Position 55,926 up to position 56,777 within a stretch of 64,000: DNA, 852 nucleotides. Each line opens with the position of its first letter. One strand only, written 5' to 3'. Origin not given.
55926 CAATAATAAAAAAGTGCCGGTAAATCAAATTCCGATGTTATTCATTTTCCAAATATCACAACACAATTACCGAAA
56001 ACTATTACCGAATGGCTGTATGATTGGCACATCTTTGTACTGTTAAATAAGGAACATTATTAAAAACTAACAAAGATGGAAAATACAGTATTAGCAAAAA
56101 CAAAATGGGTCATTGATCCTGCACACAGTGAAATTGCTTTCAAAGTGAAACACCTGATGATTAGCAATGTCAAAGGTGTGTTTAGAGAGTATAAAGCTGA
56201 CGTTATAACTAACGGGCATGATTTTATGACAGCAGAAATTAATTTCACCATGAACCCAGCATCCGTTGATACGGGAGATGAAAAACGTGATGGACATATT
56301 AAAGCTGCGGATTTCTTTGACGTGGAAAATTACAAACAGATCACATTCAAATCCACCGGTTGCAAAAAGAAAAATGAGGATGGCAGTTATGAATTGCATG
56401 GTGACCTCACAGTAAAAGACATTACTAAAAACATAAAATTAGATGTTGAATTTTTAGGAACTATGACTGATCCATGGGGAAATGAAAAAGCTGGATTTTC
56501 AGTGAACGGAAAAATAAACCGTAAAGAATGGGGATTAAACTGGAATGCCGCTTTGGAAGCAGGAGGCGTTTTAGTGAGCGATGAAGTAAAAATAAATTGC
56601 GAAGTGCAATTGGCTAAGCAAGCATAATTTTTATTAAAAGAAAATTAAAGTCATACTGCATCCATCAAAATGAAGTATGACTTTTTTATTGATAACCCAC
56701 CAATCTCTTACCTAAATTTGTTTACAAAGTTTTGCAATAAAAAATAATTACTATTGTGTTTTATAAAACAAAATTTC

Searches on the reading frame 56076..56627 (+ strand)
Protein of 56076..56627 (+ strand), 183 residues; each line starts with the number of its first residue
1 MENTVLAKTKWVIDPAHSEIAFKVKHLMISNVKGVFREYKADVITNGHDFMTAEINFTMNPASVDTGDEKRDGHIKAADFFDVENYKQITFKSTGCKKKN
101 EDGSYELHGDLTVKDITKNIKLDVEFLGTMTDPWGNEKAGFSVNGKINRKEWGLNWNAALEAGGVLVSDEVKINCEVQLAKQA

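Call 49: search_protein_families(library=pfam, proteins=[window:56076-56627:+], max_evalue=0.001)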
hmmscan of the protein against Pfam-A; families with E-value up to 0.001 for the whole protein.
window:56076-56627:+ (183 aa): 1 family
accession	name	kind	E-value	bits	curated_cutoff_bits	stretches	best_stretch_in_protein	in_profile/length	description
PF04264.18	YceI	-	8.3e-48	163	23.7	1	11-178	1-149/150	YceI-like domain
